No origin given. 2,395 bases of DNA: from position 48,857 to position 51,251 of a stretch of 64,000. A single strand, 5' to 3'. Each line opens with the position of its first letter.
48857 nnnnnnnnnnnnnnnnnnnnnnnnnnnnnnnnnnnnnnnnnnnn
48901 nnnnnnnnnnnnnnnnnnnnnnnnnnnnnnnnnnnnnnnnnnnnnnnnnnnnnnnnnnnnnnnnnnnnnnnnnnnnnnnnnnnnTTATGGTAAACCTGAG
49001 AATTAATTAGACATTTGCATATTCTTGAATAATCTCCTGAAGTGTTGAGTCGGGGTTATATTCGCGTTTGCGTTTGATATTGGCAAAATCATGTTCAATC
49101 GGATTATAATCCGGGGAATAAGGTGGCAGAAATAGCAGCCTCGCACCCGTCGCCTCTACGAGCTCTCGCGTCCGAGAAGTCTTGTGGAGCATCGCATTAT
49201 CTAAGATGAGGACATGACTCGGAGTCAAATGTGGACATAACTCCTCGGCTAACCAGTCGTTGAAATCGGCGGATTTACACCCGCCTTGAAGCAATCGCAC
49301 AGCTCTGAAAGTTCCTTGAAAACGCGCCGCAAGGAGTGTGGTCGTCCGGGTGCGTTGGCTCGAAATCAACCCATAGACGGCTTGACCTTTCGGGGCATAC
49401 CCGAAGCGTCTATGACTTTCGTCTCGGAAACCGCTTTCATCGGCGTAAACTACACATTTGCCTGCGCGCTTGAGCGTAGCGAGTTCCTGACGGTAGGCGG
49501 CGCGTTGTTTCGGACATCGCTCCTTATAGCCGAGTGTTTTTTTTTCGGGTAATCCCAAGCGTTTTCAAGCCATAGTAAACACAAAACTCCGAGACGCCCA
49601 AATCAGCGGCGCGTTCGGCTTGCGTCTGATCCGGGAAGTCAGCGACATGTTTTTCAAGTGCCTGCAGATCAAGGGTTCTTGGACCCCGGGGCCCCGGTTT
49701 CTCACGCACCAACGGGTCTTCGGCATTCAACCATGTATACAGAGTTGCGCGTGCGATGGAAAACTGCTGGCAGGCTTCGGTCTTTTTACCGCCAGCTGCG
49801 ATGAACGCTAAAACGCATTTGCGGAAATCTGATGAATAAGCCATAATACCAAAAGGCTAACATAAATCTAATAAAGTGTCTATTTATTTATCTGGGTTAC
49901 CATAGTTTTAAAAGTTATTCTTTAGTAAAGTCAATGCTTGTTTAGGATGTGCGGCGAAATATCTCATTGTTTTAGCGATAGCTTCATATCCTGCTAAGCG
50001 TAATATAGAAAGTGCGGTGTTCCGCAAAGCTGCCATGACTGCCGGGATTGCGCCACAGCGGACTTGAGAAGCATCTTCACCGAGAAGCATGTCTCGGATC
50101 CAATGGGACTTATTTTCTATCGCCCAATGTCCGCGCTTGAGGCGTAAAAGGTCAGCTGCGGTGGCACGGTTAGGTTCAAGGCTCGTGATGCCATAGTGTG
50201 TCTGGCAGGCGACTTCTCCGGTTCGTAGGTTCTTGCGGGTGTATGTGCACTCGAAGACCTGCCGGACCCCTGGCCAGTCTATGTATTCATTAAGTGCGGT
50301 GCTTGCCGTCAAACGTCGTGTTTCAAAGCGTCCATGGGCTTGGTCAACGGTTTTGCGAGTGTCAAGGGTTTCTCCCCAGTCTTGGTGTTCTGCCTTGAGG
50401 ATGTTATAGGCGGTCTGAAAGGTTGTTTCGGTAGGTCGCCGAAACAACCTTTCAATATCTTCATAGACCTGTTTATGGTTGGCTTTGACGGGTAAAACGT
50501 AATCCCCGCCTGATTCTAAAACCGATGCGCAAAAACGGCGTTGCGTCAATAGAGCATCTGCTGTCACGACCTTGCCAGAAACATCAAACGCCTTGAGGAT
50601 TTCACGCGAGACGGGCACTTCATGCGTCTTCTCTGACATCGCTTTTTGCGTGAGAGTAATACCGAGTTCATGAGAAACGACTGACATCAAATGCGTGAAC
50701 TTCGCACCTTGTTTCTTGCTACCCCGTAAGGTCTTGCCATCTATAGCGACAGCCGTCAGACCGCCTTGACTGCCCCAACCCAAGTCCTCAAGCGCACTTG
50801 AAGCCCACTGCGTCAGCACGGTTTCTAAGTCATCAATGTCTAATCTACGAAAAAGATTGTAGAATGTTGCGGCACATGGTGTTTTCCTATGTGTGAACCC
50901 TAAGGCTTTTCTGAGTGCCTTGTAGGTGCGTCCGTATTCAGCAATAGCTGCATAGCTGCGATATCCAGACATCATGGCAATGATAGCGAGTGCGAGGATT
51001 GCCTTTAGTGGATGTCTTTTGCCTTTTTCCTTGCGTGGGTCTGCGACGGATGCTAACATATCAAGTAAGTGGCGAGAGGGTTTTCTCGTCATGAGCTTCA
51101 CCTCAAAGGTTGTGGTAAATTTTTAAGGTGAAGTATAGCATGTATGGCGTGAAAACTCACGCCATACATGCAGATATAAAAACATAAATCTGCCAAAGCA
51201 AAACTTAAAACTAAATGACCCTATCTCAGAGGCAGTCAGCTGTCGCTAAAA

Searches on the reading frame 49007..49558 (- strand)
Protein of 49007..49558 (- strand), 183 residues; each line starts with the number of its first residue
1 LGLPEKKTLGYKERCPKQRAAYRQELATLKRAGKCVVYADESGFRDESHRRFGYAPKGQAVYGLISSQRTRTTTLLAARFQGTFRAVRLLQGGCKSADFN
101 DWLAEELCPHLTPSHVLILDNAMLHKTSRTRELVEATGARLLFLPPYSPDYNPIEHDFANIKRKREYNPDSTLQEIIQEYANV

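Call 17: search_protein_families(library=pfam, proteins=[window:49007-49558:-])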
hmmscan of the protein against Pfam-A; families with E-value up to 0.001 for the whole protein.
window:49007-49558:- (183 aa): 1 family
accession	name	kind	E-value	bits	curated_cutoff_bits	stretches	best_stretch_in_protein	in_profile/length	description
PF13358.12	DDE_3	-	2.8e-32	112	28.6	1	36-168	2-136/146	DDE superfamily endonuclease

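Call 79: search_protein_families(library=ncbifam, proteins=[window:49007-49558:-])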
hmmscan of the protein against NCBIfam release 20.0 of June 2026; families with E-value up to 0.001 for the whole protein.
window:49007-49558:- (183 aa): 1 family
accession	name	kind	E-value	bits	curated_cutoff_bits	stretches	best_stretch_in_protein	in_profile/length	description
NF033545.0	transpos_IS630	equivalog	3.8e-29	102.1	100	1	12-164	120-275/299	IS630 family transposase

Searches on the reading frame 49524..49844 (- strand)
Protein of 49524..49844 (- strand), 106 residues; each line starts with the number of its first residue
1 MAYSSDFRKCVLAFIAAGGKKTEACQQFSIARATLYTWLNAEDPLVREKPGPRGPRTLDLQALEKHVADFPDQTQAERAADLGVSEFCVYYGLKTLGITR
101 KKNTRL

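Call 17: search_protein_families(library=pfam, proteins=[window:49524-49844:-])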
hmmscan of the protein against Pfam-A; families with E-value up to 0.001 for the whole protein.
window:49524-49844:- (106 aa): 2 families
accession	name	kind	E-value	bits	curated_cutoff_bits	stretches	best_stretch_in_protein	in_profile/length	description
PF01710.22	HTH_Tnp_IS630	-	3.5e-22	79.1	21.3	1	1-104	1-102/119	Transposase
PF13518.12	HTH_28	-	0.00031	21.2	25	0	7-40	1-34/52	Helix-turn-helix domain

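Call 20: find_encoding_contigs(protein=window:49524-49844:-, flank=3000, max_places=10)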
Protein window:49524-49844:- (106 aa): no gene with exactly this product is on record in the collection.

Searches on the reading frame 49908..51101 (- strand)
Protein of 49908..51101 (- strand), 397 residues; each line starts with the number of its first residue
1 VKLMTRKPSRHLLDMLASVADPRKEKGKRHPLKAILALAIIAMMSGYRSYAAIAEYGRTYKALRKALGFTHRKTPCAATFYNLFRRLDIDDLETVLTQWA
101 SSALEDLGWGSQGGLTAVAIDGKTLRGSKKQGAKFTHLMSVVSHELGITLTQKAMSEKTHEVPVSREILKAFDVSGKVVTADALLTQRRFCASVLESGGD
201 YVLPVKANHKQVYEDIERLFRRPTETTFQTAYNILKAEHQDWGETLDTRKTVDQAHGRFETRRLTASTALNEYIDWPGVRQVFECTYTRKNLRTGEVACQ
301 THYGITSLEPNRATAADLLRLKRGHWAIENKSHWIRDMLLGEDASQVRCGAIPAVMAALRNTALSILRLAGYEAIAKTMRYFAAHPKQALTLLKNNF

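Call 17: search_protein_families(library=pfam, proteins=[window:49908-51101:-])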
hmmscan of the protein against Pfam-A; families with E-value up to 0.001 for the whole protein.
window:49908-51101:- (397 aa): 2 families
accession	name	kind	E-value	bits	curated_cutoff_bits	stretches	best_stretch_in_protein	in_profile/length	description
PF13808.11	DDE_Tnp_1_assoc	-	1.5e-20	73.5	32.3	1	14-100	2-88/88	DDE_Tnp_1-associated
PF01609.27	DDE_Tnp_1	-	1.7e-14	54.5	23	1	115-363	4-197/200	Transposase DDE domain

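Call 79: search_protein_families(library=ncbifam, proteins=[window:49908-51101:-])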
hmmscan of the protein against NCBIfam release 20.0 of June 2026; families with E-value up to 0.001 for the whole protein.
window:49908-51101:- (397 aa): 3 families
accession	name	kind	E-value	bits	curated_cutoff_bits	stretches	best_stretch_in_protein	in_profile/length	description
NF033564.0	transpos_ISAs1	equivalog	4.5e-68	229.7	70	1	35-367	1-314/314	ISAs1 family transposase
NF033592.1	transpos_IS4_1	equivalog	5e-09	35.7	115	1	9-330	6-292/332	IS4 family transposase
NF033539.1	transpos_IS1380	equivalog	3.7e-05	22.5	180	1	16-123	31-138/419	IS1380 family transposase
